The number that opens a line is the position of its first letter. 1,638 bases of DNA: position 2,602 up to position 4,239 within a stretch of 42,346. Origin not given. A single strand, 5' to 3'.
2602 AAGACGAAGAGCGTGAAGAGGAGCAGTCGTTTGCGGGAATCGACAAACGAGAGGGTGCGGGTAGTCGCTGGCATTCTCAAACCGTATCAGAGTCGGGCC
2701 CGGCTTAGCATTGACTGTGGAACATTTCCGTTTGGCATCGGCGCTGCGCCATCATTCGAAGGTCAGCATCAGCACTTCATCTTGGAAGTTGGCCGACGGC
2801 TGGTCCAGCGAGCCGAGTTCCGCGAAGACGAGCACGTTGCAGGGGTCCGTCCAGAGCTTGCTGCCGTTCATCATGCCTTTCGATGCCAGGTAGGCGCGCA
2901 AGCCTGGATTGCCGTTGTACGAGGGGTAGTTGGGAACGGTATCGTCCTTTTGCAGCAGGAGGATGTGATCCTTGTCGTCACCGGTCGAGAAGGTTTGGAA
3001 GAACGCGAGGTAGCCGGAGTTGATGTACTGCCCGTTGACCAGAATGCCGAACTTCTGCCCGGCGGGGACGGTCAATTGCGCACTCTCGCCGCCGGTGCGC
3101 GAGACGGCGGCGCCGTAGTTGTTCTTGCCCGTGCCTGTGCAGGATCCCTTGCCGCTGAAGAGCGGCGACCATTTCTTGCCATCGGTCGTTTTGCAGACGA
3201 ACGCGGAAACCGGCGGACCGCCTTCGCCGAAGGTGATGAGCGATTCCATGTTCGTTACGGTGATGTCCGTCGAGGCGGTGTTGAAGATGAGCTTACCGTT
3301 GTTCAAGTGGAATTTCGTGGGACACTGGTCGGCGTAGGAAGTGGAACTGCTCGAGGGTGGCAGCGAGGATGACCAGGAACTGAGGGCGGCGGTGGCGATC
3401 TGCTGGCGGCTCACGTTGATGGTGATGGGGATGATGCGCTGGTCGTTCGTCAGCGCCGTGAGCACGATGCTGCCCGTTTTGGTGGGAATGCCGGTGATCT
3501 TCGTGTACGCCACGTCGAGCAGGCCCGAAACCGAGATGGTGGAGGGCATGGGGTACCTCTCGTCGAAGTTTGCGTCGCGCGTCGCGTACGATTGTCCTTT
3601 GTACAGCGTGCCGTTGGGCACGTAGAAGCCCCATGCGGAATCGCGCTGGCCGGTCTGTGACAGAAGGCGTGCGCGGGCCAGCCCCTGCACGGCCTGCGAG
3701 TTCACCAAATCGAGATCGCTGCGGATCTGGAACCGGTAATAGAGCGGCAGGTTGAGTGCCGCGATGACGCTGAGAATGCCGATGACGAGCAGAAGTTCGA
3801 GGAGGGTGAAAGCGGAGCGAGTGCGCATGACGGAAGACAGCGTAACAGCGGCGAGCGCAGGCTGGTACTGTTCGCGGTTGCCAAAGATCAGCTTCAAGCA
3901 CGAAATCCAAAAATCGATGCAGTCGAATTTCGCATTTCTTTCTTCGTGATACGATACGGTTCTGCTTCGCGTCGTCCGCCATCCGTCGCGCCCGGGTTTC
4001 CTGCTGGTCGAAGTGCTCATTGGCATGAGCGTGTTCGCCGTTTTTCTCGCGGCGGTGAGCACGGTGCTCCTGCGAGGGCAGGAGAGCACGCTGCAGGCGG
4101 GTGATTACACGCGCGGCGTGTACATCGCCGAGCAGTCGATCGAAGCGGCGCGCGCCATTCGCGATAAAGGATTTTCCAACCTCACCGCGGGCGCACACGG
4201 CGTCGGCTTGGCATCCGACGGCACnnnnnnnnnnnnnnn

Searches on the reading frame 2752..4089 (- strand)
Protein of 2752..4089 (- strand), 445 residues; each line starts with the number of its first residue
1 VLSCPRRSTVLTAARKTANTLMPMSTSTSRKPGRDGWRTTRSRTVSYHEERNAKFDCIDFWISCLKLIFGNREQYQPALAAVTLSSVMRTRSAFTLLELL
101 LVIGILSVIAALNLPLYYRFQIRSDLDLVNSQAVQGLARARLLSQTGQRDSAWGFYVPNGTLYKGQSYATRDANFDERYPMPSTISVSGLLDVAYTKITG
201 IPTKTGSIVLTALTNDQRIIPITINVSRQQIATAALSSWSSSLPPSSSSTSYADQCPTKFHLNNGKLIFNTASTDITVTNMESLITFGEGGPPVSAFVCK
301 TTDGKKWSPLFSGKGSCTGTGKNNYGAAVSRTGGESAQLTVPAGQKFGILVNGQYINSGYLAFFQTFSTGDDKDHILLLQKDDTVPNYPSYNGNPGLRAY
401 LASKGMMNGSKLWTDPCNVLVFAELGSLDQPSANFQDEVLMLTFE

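Call 41: search_protein_families(library=pfam, proteins=[window:2752-4089:-], max_evalue=0.001)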
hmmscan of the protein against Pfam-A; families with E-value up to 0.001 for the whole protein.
window:2752-4089:- (445 aa): 1 family
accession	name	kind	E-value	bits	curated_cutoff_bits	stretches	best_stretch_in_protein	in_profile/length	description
PF07963.17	N_methyl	-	0.00017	21.5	21.2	1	88-111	1-24/27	Prokaryotic N-terminal methylation motif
